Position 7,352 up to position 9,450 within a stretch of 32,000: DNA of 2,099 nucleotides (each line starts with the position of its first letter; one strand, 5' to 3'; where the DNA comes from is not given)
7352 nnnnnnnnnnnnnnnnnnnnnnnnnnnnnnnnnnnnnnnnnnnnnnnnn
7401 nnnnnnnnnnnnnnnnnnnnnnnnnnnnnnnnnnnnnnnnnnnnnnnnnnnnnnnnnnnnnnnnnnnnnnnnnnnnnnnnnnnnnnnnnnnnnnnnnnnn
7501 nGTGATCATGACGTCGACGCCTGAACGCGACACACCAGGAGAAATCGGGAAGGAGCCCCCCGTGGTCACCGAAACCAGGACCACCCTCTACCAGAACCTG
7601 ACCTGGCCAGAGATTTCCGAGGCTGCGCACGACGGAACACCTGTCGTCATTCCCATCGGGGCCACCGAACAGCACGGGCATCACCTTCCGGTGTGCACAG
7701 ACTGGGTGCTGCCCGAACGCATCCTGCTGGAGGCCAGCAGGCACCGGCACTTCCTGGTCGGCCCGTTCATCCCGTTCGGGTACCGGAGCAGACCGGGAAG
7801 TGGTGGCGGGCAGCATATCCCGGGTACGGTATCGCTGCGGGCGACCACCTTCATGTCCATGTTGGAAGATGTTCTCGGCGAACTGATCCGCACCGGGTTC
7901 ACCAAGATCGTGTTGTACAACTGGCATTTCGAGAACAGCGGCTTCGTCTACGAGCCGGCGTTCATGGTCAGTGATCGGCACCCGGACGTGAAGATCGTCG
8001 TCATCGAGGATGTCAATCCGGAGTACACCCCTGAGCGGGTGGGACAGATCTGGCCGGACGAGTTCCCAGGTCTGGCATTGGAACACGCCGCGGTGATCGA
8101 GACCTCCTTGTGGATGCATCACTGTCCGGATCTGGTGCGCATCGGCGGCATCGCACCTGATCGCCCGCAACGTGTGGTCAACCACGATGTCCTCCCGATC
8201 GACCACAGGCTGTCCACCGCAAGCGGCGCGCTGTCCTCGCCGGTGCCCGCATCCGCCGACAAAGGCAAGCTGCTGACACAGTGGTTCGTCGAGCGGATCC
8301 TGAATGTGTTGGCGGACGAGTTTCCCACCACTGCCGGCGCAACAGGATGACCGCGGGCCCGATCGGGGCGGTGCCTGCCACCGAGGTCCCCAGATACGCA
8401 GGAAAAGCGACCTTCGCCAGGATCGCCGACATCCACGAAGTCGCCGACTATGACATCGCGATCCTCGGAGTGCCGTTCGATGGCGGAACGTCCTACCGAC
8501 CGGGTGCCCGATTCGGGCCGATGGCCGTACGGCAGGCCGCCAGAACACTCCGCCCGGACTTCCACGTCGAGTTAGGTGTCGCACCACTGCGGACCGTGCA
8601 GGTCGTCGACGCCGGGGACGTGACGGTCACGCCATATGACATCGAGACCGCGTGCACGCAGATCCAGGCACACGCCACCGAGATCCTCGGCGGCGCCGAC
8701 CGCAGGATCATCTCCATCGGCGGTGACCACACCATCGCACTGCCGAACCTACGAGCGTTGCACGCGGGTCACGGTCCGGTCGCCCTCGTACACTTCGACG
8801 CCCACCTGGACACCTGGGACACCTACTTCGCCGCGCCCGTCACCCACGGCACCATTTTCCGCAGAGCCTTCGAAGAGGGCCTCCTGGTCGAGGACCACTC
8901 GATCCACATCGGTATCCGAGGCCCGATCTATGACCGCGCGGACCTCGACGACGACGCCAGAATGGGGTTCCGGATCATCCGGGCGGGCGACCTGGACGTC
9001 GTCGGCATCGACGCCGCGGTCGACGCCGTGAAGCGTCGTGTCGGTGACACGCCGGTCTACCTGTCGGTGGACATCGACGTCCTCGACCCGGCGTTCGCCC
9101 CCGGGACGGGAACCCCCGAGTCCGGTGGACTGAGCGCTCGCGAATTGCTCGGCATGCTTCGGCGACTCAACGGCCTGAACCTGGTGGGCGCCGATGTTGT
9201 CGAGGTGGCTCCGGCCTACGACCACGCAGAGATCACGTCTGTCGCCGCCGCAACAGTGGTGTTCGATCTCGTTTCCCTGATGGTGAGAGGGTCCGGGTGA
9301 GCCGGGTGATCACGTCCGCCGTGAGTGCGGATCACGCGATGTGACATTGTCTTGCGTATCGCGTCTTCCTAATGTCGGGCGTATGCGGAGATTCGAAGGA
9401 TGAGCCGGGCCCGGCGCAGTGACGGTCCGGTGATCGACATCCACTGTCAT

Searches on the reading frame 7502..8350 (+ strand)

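Call 6: search_protein_families(library=pfam, proteins=[window:7502-8350:+])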
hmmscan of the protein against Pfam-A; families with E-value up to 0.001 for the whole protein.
window:7502-8350:+ (282 aa): 1 family
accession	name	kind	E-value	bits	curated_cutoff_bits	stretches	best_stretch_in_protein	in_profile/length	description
PF02633.19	Creatininase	-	4.6e-52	177.3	31.3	1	32-269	2-237/238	Creatinine amidohydrolase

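Call 23: search_protein_families(library=ncbifam, proteins=[window:7502-8350:+])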
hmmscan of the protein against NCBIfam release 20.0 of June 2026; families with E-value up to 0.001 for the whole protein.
window:7502-8350:+ (282 aa): 3 families
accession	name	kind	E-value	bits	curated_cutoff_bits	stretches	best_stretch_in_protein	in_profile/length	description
TIGR04448.1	creatininase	equivalog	2.4e-74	250.1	235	1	32-274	1-246/246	creatininase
TIGR03964.1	mycofact_creat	equivalog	1.7e-19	70.4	172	1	32-275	3-222/228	mycofactocin biosynthesis peptidyl-dipeptidase MftE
NF041098.2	diketo_inos_hlase_IolN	equivalog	2.1e-13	50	245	1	28-215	7-188/307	3-dehydro-scyllo-inosose hydrolase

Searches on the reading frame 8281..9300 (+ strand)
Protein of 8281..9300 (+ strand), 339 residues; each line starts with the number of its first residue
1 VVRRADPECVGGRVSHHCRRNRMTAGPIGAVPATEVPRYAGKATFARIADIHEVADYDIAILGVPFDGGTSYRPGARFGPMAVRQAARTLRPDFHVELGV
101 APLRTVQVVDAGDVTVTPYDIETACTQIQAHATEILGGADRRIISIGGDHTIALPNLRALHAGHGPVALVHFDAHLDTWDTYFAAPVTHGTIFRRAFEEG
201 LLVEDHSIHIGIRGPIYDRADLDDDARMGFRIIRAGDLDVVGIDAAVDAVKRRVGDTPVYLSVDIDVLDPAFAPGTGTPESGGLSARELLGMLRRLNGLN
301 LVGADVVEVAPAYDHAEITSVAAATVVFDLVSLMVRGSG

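Call 6: search_protein_families(library=pfam, proteins=[window:8281-9300:+])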
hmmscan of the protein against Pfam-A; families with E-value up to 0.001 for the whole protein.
window:8281-9300:+ (339 aa): 1 family
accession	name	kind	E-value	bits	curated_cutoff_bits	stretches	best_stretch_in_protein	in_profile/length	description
PF00491.26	Arginase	-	2.5e-93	313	22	1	58-330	2-277/280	Arginase family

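Call 23: search_protein_families(library=ncbifam, proteins=[window:8281-9300:+])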
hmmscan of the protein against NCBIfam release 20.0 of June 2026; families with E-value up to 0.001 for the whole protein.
window:8281-9300:+ (339 aa): 5 families
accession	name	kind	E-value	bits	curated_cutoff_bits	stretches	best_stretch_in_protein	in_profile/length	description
NF002564.0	PRK02190.1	subfamily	1.2e-95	320.2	302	1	36-335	12-302/307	agmatinase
TIGR01230.1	agmatinase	equivalog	7.2e-67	225.9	174.3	1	54-331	10-273/275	agmatinase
TIGR01227.1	hutG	equivalog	1.1e-42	146.4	229.15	1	52-331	30-306/307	formimidoylglutamase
TIGR01229.1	rocF_arginase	equivalog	6e-21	75.1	227.6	1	237-324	197-286/300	arginase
NF010347.0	PRK13775.1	equivalog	1.3e-14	54.2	381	1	57-335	49-328/331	formimidoylglutamase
